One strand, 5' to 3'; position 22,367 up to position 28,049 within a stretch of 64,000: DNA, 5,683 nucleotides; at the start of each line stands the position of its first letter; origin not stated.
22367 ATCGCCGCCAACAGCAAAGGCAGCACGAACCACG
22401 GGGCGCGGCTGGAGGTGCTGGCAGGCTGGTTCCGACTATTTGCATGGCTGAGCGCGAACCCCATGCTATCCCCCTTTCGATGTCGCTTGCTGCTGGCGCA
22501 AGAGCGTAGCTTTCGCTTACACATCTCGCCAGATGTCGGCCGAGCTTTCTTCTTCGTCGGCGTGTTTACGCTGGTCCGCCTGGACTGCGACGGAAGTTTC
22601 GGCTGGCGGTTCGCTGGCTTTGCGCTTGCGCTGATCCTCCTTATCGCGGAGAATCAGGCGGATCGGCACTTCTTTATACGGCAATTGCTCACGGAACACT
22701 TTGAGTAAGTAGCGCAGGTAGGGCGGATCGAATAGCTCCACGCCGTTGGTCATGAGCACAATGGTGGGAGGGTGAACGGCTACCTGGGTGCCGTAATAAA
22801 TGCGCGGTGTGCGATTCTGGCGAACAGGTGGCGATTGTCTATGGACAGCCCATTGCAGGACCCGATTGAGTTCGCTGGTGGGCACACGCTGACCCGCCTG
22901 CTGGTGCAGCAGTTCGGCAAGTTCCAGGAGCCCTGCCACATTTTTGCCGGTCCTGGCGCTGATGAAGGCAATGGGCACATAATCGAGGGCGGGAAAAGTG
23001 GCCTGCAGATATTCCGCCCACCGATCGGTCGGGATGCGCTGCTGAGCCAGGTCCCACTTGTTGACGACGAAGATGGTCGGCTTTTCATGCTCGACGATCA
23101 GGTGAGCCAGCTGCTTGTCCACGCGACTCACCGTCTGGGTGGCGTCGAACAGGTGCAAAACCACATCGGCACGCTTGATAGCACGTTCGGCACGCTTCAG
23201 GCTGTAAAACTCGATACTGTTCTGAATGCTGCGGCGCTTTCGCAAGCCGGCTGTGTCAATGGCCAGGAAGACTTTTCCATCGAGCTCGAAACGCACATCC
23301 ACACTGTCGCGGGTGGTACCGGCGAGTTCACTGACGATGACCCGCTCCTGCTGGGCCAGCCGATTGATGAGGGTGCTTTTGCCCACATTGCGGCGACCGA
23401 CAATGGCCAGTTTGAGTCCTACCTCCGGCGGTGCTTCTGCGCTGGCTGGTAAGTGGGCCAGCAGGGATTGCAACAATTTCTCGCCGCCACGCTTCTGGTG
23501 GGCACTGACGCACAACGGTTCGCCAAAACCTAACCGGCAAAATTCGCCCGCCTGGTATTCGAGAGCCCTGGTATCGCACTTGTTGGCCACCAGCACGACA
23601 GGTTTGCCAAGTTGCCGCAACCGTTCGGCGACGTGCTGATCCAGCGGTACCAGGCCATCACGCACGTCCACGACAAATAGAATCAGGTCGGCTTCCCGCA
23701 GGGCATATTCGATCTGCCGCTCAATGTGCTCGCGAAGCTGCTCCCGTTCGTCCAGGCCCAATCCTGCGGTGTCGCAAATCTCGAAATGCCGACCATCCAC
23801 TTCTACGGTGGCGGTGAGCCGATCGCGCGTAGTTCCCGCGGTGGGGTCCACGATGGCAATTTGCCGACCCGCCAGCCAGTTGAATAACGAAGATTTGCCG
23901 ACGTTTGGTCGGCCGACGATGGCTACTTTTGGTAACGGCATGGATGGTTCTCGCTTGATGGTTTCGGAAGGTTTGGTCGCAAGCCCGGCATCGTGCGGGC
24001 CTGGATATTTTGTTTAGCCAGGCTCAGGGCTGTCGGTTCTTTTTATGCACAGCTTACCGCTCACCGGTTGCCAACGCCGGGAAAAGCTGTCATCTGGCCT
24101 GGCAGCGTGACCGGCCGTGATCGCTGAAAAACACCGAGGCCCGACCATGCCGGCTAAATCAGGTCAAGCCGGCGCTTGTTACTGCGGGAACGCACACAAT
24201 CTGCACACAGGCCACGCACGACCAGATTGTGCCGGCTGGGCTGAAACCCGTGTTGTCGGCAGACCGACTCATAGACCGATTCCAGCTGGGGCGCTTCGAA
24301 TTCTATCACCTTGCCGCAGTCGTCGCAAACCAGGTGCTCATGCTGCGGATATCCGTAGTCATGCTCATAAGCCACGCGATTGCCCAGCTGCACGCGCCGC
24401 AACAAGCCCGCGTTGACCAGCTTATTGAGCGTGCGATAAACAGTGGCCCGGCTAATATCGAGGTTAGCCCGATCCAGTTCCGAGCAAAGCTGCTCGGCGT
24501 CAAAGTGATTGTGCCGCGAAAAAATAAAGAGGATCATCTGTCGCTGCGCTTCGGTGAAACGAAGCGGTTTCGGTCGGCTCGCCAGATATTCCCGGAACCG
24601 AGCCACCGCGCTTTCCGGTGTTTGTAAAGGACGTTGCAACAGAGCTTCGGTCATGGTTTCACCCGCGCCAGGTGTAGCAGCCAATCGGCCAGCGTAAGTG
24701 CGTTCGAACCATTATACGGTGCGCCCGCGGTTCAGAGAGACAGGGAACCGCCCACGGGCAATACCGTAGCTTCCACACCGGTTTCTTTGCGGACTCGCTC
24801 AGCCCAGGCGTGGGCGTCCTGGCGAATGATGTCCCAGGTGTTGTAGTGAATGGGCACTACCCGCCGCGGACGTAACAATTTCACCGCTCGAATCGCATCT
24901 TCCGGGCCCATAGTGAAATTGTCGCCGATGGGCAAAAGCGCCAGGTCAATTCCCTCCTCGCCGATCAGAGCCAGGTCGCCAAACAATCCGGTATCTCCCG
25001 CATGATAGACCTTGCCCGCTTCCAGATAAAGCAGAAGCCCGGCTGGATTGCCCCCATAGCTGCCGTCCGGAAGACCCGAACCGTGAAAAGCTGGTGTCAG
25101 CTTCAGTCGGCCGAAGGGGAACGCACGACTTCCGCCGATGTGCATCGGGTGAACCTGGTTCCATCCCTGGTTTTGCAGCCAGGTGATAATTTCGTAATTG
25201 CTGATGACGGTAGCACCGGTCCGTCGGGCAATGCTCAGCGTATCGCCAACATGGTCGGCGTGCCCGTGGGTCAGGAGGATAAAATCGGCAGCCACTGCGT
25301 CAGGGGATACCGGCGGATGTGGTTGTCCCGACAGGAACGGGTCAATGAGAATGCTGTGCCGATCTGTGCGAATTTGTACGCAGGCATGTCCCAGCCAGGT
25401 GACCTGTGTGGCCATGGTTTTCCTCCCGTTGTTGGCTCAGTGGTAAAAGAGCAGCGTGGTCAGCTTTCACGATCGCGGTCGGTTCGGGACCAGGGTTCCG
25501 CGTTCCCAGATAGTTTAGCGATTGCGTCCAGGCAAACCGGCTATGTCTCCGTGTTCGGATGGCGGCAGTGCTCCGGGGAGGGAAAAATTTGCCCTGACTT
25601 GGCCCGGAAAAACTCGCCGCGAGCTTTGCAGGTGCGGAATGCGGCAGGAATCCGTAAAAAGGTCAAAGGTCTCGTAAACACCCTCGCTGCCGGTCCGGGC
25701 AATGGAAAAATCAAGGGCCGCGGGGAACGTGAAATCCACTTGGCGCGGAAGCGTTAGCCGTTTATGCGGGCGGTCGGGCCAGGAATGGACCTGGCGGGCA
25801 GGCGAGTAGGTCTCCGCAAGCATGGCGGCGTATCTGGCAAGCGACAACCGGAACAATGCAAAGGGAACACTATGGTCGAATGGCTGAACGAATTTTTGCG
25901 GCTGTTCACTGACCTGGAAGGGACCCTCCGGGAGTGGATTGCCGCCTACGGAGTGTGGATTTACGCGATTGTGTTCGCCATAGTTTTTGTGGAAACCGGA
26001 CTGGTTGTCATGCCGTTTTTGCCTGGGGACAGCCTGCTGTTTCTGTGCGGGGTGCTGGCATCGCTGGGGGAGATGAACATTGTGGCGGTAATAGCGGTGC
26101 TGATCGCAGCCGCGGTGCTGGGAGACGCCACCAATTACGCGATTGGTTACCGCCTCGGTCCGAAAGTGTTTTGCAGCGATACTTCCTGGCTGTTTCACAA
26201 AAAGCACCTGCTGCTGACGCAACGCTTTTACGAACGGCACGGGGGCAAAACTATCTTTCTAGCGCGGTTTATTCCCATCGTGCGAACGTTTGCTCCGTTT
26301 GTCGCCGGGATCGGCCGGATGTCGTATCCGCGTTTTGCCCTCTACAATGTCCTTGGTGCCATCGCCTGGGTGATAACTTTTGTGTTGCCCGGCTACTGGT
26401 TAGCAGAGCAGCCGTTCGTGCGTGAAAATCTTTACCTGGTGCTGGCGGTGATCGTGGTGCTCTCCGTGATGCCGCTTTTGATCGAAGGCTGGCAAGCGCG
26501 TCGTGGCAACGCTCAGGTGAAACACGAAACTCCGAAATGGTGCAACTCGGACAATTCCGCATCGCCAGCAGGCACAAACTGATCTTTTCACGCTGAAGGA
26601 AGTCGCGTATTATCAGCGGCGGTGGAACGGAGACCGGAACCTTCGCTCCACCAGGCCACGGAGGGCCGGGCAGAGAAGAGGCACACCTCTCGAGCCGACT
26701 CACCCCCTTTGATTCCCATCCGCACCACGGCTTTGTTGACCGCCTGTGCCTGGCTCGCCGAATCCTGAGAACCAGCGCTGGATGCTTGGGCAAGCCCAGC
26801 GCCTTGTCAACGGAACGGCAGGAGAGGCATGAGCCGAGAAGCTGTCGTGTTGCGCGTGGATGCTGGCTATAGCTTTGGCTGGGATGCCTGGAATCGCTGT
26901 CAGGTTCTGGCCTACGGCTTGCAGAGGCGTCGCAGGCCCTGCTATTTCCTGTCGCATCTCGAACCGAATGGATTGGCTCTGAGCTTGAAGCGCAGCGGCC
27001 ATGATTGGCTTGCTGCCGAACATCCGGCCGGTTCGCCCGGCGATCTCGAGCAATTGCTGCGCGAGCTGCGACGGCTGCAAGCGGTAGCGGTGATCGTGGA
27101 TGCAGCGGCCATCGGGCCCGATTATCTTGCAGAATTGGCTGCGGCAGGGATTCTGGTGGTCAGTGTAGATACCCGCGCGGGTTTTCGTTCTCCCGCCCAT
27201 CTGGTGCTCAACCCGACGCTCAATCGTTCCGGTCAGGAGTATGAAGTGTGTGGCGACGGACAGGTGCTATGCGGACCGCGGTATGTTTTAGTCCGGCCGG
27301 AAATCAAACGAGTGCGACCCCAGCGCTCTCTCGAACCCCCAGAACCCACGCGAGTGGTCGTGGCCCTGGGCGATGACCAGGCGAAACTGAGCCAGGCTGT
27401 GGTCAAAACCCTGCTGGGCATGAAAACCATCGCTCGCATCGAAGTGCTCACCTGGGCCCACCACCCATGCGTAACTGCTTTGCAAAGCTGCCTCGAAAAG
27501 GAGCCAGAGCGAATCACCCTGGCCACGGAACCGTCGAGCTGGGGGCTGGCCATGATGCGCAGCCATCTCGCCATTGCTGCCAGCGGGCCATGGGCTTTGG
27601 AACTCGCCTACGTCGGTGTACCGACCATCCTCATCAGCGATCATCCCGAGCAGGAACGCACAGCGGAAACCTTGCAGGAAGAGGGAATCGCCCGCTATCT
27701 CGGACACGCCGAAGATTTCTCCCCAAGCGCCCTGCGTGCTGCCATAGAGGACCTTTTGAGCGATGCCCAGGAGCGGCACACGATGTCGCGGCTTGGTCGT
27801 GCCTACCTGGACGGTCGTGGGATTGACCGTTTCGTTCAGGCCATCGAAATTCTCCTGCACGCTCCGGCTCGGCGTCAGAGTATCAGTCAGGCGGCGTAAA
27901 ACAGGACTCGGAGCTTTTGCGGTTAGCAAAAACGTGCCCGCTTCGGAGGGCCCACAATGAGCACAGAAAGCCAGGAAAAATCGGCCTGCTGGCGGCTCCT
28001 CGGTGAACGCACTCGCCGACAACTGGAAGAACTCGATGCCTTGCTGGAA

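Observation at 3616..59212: At least nine intergenic loci carry short direct repeats with a recurrent 64-74 bp period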

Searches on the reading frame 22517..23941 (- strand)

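Call 90: search_protein_families(library=pfam, proteins=[window:22517-23941:-], max_evalue=0.001)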
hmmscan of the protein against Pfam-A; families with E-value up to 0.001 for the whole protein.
window:22517-23941:- (474 aa): 18 families
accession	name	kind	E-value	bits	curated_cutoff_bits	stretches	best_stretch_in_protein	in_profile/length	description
PF01926.29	MMR_HSR1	-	2.2e-60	202.1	21.9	2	5-121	1-113/113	50S ribosome-binding GTPase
PF14714.11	KH_dom-like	-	4.8e-25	88.1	27.3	1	352-432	1-81/81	KH-domain-like of EngA bacterial GTPase enzymes, C-terminal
PF02421.24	FeoB_N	-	5.7e-24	84.8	27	2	5-124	2-117/156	Ferrous iron transport protein B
PF00009.33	GTP_EFTU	-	4.6e-20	72.4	26.5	2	178-342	6-182/188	Elongation factor Tu GTP binding domain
PF00071.28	Ras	-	5.3e-17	62.3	21.6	2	5-126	1-118/162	Ras family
PF00350.29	Dynamin_N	-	7.1e-17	62.4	27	0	228-295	106-167/168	Dynamin family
PF08477.19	Roc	-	2.1e-11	44.5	27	2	5-123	1-119/119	Ras of Complex, Roc, domain of DAPkinase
PF04548.22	AIG1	-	2.5e-10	40.5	27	1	6-111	3-110/212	AIG1 family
PF03193.22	RsgA_GTPase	-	7.4e-10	39.4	30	0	179-213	110-151/174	RsgA GTPase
PF13401.12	AAA_22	-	5.4e-06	27.2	27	0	178-271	8-96/130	AAA domain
PF00005.33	ABC_tran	-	9e-06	26.8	25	0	175-246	11-80/137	ABC transporter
PF00025.27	Arf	-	2.2e-05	24.5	22.3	0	5-96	16-94/174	ADP-ribosylation factor family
PF06858.20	NOG1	-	7.6e-05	22.9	27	0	73-123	2-58/58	Nucleolar GTP-binding protein 1 (NOG1)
PF13521.12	AAA_28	-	0.00011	22.9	27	0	179-209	3-34/164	AAA domain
PF09439.16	SRPRB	-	0.00011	22.1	25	0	4-92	4-81/178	Signal recognition particle receptor beta subunit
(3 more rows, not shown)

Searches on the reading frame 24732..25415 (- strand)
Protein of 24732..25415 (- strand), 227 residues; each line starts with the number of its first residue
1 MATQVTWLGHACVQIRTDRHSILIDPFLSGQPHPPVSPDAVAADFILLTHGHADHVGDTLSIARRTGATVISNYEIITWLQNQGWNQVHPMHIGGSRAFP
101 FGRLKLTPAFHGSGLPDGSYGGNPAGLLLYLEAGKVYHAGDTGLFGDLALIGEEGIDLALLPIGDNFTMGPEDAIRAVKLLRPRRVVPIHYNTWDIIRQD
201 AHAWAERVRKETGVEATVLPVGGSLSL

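Call 90: search_protein_families(library=pfam, proteins=[window:24732-25415:-], max_evalue=0.001)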
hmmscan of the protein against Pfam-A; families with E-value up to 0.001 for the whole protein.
window:24732-25415:- (227 aa): 3 families
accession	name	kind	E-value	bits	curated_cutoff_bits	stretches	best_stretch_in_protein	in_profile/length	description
PF12706.13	Lactamase_B_2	-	4.3e-29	102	27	1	21-191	2-200/200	Beta-lactamase superfamily domain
PF13483.12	Lactamase_B_3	-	2.2e-22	80.2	24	1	4-190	1-160/160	Beta-lactamase superfamily domain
PF00753.33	Lactamase_B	-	2.7e-14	54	22.7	1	6-188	2-194/196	Metallo-beta-lactamase superfamily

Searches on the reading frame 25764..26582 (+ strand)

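Call 90: search_protein_families(library=pfam, proteins=[window:25764-26582:+], max_evalue=0.001)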
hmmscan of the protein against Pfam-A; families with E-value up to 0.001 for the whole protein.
window:25764-26582:+ (272 aa): 1 family
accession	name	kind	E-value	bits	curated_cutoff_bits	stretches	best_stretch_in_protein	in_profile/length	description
PF09335.16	VTT_dom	-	5.6e-21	75.7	33.9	1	86-211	1-122/123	VTT domain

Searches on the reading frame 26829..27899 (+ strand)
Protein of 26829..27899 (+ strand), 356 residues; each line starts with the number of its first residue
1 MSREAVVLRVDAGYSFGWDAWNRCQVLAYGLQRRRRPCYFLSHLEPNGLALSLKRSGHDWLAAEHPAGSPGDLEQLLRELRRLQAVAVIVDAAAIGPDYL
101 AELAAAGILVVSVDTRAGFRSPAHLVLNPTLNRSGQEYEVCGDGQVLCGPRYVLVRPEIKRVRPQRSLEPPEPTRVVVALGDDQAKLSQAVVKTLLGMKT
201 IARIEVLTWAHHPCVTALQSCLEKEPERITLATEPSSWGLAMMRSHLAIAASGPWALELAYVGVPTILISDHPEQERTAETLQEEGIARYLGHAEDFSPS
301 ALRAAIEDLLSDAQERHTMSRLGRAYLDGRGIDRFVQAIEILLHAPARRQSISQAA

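Call 90: search_protein_families(library=pfam, proteins=[window:26829-27899:+], max_evalue=0.001)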
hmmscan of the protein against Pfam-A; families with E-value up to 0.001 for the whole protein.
window:26829-27899:+ (356 aa): 1 family
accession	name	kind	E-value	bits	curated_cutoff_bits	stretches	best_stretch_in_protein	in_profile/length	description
PF04101.22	Glyco_tran_28_C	-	0.00032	21.2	22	1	240-321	67-152/166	Glycosyltransferase family 28 C-terminal domain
